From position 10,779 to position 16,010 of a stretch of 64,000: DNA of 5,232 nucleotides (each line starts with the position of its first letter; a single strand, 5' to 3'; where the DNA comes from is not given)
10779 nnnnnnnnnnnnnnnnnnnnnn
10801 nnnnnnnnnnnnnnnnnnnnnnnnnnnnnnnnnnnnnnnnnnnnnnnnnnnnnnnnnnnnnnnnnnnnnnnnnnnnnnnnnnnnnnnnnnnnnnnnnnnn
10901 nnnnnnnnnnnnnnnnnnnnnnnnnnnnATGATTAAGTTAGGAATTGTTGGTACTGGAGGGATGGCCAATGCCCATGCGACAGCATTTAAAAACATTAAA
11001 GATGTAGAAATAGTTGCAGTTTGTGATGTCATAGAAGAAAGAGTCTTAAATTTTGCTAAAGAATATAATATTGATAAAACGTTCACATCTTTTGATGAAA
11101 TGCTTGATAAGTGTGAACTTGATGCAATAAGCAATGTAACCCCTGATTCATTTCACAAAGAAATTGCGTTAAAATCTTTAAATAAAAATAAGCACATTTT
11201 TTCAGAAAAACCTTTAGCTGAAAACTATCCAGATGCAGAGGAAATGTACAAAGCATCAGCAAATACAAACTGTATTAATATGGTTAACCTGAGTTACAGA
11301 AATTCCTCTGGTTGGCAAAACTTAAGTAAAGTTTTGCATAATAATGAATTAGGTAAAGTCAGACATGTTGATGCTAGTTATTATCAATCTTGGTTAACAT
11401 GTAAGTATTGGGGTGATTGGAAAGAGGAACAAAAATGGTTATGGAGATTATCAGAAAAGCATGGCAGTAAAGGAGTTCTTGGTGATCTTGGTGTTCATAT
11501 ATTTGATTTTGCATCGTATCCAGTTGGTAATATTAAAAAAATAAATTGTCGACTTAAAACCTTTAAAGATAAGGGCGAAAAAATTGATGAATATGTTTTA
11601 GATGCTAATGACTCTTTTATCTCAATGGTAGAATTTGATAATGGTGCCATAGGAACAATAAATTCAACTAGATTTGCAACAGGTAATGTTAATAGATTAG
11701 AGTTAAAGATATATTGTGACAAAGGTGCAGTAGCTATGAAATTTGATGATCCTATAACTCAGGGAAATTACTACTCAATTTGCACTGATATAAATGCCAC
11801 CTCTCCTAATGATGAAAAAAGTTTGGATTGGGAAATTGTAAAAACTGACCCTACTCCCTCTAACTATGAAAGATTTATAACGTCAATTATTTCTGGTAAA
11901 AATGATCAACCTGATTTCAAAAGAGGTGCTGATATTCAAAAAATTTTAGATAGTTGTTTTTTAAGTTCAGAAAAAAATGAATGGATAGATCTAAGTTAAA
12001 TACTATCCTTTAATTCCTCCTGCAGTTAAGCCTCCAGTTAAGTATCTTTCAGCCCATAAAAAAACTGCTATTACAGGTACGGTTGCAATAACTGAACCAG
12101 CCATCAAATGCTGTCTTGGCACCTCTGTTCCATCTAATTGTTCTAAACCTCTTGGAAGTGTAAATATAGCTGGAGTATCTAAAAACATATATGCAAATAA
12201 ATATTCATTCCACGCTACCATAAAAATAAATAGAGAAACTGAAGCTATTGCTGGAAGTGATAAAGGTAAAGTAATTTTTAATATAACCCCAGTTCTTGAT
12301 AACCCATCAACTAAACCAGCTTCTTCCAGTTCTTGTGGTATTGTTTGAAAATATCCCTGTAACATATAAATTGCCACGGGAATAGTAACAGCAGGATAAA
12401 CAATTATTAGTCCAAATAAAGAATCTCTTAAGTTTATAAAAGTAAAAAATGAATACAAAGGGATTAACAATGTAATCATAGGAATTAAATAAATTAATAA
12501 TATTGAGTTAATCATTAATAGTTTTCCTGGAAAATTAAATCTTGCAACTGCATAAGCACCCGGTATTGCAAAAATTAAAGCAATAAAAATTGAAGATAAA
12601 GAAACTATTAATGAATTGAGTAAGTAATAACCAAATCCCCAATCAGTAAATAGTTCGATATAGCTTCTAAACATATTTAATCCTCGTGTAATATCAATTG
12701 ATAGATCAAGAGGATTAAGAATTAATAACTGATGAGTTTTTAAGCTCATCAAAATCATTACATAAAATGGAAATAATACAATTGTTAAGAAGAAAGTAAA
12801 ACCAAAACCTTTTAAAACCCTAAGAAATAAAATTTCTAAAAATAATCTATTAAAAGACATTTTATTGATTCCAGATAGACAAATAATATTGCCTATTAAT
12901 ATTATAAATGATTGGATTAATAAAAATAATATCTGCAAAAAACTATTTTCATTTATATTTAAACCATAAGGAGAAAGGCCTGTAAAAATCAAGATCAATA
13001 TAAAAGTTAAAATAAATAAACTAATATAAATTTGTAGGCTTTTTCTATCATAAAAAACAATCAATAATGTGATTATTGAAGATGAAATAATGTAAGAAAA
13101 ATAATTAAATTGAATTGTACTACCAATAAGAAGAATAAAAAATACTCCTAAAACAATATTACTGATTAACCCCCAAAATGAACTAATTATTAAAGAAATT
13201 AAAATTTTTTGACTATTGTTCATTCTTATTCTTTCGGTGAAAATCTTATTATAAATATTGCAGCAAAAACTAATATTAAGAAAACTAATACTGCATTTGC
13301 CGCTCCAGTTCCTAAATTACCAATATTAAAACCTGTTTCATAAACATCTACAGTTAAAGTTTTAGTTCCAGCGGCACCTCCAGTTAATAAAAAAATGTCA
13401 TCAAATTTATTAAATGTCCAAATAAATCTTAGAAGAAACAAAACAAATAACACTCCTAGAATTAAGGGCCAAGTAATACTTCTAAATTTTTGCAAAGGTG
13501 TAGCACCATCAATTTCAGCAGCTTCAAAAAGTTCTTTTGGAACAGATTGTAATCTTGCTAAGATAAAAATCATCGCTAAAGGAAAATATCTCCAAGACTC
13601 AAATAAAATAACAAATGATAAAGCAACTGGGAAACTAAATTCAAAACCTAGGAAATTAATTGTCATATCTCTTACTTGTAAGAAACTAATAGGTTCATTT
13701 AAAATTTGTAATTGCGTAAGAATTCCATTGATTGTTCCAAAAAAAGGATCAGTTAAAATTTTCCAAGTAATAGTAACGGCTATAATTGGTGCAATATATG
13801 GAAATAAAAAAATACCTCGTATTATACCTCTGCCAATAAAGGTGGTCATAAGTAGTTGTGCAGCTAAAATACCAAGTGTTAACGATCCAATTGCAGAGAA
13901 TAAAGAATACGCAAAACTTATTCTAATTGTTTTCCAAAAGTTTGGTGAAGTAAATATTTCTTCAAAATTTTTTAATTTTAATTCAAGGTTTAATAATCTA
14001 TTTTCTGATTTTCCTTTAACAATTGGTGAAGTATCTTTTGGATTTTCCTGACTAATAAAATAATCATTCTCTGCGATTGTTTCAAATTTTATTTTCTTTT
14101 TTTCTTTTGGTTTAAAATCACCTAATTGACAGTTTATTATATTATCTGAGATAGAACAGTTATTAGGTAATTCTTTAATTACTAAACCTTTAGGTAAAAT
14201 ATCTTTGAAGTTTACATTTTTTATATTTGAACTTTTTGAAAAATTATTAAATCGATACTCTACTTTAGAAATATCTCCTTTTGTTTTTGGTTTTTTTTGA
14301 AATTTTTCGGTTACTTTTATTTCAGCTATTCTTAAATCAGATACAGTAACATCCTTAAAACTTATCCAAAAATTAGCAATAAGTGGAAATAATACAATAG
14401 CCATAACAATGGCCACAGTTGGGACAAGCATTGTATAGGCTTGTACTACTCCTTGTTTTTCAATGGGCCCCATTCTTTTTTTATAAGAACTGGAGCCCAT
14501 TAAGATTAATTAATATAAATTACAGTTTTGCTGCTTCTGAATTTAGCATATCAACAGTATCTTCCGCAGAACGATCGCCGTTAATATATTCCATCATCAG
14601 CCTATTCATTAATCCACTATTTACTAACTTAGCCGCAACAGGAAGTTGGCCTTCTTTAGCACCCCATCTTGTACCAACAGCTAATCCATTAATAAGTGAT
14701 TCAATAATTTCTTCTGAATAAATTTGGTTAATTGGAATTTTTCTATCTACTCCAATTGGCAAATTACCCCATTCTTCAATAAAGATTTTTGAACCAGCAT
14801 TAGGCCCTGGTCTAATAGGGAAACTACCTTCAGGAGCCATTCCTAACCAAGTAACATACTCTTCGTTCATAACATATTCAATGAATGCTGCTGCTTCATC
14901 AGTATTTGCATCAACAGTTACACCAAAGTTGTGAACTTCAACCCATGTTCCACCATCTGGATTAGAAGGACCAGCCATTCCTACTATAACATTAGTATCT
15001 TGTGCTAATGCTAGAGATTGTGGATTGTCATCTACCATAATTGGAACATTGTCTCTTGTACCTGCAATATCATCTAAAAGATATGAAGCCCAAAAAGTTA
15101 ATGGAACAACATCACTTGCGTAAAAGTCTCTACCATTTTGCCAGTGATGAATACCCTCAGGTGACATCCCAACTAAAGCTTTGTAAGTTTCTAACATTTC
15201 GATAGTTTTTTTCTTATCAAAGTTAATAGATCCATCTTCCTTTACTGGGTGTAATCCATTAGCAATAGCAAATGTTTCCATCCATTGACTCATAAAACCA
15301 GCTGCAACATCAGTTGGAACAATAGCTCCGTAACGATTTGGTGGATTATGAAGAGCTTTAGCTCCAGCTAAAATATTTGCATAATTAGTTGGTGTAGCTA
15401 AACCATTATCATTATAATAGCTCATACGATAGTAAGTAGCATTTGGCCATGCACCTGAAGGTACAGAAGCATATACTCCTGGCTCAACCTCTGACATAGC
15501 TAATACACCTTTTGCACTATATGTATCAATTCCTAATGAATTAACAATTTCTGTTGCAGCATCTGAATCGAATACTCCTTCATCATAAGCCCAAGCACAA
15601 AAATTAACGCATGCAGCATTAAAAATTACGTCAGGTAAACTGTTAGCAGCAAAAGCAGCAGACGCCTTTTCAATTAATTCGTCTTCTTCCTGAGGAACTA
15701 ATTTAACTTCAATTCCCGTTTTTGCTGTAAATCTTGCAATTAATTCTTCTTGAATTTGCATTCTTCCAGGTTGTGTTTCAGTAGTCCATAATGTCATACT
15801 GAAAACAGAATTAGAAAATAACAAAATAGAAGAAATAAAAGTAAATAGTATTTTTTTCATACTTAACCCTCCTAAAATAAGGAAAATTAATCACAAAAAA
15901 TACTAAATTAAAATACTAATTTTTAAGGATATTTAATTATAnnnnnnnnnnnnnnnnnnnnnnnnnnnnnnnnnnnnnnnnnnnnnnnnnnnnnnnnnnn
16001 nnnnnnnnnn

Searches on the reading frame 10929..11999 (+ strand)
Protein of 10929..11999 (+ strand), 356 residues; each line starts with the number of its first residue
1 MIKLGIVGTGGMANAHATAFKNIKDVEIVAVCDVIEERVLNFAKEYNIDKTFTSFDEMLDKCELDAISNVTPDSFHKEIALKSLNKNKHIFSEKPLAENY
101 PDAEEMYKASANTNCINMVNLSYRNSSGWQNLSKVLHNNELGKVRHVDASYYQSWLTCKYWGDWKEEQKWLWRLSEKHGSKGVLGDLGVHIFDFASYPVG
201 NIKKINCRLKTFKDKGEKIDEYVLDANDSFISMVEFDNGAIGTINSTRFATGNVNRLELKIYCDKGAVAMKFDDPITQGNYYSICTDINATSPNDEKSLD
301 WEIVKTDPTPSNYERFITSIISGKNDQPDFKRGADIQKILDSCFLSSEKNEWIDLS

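Call 47: search_protein_families(library=pfam, proteins=[window:10929-11999:+], max_evalue=0.001)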
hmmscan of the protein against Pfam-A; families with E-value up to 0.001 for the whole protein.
window:10929-11999:+ (356 aa): 3 families
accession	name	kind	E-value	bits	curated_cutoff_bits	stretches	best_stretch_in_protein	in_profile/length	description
PF01408.29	GFO_IDH_MocA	-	6.9e-26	91.7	24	1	2-120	1-119/120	Oxidoreductase family, NAD-binding Rossmann fold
PF22725.1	GFO_IDH_MocA_C3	-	2.2e-22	79.8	27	1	129-268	1-123/124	GFO/IDH/MocA C-terminal domain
PF02894.22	GFO_IDH_MocA_C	-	1.5e-18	67.9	22.9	1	136-355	4-218/218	Oxidoreductase family, C-terminal alpha/beta domain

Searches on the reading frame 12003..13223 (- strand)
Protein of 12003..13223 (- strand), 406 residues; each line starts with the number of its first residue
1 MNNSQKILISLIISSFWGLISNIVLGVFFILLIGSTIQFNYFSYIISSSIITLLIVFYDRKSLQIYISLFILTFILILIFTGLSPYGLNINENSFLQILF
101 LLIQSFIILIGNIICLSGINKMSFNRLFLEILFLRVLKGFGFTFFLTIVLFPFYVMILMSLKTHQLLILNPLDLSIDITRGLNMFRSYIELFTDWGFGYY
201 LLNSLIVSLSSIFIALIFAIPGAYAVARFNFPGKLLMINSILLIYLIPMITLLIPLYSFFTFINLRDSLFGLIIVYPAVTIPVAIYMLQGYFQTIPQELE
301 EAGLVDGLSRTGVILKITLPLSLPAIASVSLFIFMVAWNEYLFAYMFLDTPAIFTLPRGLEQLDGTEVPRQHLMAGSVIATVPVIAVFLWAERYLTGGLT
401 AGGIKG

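Call 47: search_protein_families(library=pfam, proteins=[window:12003-13223:-], max_evalue=0.001)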
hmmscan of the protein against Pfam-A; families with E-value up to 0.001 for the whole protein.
window:12003-13223:- (406 aa): 1 family
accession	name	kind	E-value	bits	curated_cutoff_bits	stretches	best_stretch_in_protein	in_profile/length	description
PF00528.27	BPD_transp_1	-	9.3e-16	58.5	26.4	1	220-395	2-178/184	Binding-protein-dependent transport system inner membrane component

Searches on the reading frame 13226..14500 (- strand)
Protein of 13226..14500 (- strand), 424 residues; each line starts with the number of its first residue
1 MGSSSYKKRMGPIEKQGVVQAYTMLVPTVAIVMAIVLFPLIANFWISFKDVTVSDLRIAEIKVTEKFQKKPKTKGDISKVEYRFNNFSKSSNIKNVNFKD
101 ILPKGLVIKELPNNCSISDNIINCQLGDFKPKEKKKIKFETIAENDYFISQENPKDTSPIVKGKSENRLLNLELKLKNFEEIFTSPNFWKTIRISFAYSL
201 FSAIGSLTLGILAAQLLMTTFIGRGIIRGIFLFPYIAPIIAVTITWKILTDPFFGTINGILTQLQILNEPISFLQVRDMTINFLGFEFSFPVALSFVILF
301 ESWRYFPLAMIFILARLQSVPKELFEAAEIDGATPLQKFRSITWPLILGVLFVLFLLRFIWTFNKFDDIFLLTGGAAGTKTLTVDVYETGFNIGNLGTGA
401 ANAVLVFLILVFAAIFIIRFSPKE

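Call 47: search_protein_families(library=pfam, proteins=[window:13226-14500:-], max_evalue=0.001)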
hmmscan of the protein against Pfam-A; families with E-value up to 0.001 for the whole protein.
window:13226-14500:- (424 aa): 1 family
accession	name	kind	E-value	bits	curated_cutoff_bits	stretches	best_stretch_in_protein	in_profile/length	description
PF00528.27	BPD_transp_1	-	1.8e-09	38.1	26.4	1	207-418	2-176/184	Binding-protein-dependent transport system inner membrane component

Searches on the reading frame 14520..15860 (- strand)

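Call 47: search_protein_families(library=pfam, proteins=[window:14520-15860:-], max_evalue=0.001)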
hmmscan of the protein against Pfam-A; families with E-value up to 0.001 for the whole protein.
window:14520-15860:- (446 aa): 2 families
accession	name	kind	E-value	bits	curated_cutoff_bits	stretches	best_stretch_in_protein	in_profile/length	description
PF13416.11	SBP_bac_8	-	4.3e-17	63.2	27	1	39-352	1-264/279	Bacterial extracellular solute-binding protein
PF01547.30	SBP_bac_1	-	1.8e-12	48.3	26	1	37-335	11-305/307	Bacterial extracellular solute-binding protein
